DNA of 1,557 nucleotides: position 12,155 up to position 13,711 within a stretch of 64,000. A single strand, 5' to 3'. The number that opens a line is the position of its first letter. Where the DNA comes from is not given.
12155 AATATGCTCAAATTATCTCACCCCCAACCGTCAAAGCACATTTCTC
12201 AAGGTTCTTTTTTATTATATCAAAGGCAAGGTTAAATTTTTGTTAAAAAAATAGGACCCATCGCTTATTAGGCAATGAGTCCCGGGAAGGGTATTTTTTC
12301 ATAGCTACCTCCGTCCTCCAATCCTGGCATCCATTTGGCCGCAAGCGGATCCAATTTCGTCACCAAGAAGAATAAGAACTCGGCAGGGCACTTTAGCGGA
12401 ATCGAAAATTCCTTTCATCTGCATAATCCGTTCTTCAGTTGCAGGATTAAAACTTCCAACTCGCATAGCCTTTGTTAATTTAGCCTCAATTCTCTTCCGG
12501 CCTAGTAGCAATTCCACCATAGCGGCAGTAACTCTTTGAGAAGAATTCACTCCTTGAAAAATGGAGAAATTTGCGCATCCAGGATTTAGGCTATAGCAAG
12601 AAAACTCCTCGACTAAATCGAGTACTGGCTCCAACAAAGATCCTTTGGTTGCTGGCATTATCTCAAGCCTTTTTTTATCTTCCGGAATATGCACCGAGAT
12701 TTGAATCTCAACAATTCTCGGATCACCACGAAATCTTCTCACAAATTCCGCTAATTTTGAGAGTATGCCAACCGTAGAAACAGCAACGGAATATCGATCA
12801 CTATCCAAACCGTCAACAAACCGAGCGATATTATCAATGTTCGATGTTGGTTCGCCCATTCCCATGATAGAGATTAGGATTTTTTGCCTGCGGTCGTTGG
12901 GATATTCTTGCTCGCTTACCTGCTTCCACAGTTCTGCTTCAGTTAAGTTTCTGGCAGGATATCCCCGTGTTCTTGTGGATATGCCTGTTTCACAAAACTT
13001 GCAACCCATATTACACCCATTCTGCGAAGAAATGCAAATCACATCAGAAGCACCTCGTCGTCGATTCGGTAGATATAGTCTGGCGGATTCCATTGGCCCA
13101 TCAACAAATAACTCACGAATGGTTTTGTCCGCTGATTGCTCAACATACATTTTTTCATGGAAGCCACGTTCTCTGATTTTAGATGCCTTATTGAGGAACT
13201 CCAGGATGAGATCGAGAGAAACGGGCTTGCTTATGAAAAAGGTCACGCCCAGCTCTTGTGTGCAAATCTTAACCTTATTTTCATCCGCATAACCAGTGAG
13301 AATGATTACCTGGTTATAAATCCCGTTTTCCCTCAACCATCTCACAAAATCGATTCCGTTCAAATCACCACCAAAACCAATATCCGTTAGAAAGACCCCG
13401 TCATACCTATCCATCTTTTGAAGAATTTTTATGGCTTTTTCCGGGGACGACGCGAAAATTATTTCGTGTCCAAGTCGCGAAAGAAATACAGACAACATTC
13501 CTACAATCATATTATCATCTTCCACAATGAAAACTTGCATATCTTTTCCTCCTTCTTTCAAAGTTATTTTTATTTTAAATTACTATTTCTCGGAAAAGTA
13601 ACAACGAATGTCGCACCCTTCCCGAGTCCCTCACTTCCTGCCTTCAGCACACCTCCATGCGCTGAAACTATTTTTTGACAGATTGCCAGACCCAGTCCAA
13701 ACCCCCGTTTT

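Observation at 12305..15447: Two-component operon ending in a receiver-domain / RlmN-Cfr radical-SAM methyltransferase fusion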

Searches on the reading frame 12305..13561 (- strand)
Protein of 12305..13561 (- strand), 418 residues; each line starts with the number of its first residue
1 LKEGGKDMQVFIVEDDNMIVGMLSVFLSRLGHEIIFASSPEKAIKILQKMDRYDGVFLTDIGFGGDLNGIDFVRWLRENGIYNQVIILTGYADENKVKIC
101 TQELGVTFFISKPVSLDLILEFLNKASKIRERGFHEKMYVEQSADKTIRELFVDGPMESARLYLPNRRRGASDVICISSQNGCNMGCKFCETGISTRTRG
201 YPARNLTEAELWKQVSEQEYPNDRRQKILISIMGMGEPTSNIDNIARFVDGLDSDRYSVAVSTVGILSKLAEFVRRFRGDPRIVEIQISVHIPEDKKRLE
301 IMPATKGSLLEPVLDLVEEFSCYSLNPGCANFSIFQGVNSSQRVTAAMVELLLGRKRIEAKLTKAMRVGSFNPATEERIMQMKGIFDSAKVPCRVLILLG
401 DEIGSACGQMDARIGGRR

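Call 3: search_protein_families(library=pfam, proteins=[window:12305-13561:-], max_evalue=0.1)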
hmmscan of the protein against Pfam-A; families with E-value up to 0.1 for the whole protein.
window:12305-13561:- (418 aa): 4 families
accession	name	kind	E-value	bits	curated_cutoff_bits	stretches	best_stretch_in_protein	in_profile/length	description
PF00072.30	Response_reg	-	3e-14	53.5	30.2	1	10-122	1-109/111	Response regulator receiver domain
PF04055.27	Radical_SAM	-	5.6e-11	43.3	29.5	1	177-340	1-156/166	Radical SAM superfamily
PF13353.11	Fer4_12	-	0.029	15.1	22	0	180-272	12-99/137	4Fe-4S single cluster domain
PF20274.4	cREC_REC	-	0.032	15.4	27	0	32-85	13-65/88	Cyclic-phosphate processing Receiver domain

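Call 5: search_protein_families(library=ncbifam, proteins=[window:12305-13561:-], max_evalue=0.1)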
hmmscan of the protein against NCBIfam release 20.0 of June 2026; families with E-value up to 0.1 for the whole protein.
window:12305-13561:- (418 aa): 86 families (the best 25 are shown)
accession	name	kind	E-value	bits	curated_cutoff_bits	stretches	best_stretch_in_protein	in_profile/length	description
TIGR00048.1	rRNA_mod_RlmN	equivalog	1.8e-32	112.7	290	1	136-412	70-344/355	dual-specificity RNA methyltransferase RlmN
NF000424.4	CfrAB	exception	9.9e-26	90.9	530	1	146-410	74-336/338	Cfr family 23S rRNA (adenine(2503)-C(8))-methyltransferase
NF011024.0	PRK14453.1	equivalog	5.4e-24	85.1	468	1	144-410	76-340/348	23S rRNA (adenine(2503)-C(8))-methyltransferase Cfr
TIGR04432.1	rSAM_Cfr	equivalog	2.8e-23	82.8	550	1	172-410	98-338/341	Cfr family 23S rRNA (adenine(2503)-C(8))-methyltransferase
NF011034.0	PRK14464.1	equivalog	5.3e-21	74.8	422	1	173-414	96-330/348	RNA methyltransferase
NF011031.0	PRK14461.1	equivalog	2.1e-19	69.7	601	1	174-413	108-364/372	ribosomal RNA large subunit methyltransferase N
NF008396.0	PRK11194.1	equivalog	3.5e-18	65.6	633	1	139-413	79-356/379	dual-specificity RNA methyltransferase RlmN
NF011040.0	PRK14470.1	equivalog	1.1e-17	64.6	441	1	173-414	97-335/338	ribosomal RNA large subunit methyltransferase N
NF038297.2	hybrid_HK_HrmK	equivalog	9e-12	44.4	725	1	7-125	490-606/607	hybrid histidine kinase/response regulator HrmK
NF006900.1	PRK09390.1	equivalog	2.2e-11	43.7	255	1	7-137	4-130/203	response regulator FixJ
NF049963.1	RespRegFlgRCampy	domain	7.1e-11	41.6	750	1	8-146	1-132/429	fla regulon two-component system response regulator FlgR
NF010076.0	PRK13557.1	subfamily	3.2e-09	35.7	631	1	8-96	416-503/540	histidine kinase famiy protein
NF008469.0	PRK11361.1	equivalog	4e-09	35.7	714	1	9-130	6-123/461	acetoacetate metabolism transcriptional regulator AtoC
NF006623.1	PRK09191.1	subfamily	1.3e-08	34.9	240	1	8-123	138-248/258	PhyR family response regulator anti-anti-sigma factor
NF053854.1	RespRegPhoBBctds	equivalog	2.1e-08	33.8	270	1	10-122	1-110/225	two-component system response regulator PhoB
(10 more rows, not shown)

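Call 7: search_solved_structures(query=window:12305-13561:-, max_evalue=0.01, show_alignments=3)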
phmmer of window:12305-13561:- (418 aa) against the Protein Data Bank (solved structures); distinct sequences matched with E-value up to 0.01: 75 (the best 60 are shown).
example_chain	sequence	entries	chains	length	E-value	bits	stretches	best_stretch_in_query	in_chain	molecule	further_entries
6fz6_A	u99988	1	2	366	1.4e-18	70.1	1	145-413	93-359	Probable dual-specificity RNA methyltransferase RlmN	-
9p0p_A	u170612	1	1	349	1.1e-15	60.6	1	133-410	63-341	Ribosomal RNA large subunit methyltransferase Cfr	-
3rf9_A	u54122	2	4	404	4e-15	58.7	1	126-412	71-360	Ribosomal RNA large subunit methyltransferase N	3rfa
4pl1_B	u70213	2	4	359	4.3e-14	55.3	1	126-412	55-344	Dual-specificity RNA methyltransferase RlmN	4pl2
5hr6_A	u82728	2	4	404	6.3e-14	54.8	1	126-412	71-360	RlmN methylase | Dual-specificity RNA methyltransferase RlmN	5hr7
4l4u_A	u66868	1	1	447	1.8e-12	50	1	5-134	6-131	Transcriptional regulator (NtrC family)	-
1zy2_A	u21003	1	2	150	2.3e-12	49.6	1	8-132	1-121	transcriptional regulator NtrC1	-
1ny5_A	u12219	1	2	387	1.2e-11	47.2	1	8-135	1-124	transcriptional regulator (NtrC family)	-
9xzo_A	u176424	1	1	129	2.3e-09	39.7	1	9-126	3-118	De novo protein M1X0B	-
3hdv_A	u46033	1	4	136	2.5e-08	36.3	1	11-135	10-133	Response regulator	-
8pdc_A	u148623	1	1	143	1.3e-07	34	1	3-131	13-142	histidine kinase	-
1mvo_A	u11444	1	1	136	1.7e-07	33.6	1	9-116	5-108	PhoP response regulator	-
3jte_A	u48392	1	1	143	3.4e-07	32.6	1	9-126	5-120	Response regulator receiver protein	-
8phx_A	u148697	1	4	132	1.2e-06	30.7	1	8-120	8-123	Histidine protein kinase SLN1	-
9qih_A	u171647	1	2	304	1.9e-06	30.2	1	8-126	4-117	SenB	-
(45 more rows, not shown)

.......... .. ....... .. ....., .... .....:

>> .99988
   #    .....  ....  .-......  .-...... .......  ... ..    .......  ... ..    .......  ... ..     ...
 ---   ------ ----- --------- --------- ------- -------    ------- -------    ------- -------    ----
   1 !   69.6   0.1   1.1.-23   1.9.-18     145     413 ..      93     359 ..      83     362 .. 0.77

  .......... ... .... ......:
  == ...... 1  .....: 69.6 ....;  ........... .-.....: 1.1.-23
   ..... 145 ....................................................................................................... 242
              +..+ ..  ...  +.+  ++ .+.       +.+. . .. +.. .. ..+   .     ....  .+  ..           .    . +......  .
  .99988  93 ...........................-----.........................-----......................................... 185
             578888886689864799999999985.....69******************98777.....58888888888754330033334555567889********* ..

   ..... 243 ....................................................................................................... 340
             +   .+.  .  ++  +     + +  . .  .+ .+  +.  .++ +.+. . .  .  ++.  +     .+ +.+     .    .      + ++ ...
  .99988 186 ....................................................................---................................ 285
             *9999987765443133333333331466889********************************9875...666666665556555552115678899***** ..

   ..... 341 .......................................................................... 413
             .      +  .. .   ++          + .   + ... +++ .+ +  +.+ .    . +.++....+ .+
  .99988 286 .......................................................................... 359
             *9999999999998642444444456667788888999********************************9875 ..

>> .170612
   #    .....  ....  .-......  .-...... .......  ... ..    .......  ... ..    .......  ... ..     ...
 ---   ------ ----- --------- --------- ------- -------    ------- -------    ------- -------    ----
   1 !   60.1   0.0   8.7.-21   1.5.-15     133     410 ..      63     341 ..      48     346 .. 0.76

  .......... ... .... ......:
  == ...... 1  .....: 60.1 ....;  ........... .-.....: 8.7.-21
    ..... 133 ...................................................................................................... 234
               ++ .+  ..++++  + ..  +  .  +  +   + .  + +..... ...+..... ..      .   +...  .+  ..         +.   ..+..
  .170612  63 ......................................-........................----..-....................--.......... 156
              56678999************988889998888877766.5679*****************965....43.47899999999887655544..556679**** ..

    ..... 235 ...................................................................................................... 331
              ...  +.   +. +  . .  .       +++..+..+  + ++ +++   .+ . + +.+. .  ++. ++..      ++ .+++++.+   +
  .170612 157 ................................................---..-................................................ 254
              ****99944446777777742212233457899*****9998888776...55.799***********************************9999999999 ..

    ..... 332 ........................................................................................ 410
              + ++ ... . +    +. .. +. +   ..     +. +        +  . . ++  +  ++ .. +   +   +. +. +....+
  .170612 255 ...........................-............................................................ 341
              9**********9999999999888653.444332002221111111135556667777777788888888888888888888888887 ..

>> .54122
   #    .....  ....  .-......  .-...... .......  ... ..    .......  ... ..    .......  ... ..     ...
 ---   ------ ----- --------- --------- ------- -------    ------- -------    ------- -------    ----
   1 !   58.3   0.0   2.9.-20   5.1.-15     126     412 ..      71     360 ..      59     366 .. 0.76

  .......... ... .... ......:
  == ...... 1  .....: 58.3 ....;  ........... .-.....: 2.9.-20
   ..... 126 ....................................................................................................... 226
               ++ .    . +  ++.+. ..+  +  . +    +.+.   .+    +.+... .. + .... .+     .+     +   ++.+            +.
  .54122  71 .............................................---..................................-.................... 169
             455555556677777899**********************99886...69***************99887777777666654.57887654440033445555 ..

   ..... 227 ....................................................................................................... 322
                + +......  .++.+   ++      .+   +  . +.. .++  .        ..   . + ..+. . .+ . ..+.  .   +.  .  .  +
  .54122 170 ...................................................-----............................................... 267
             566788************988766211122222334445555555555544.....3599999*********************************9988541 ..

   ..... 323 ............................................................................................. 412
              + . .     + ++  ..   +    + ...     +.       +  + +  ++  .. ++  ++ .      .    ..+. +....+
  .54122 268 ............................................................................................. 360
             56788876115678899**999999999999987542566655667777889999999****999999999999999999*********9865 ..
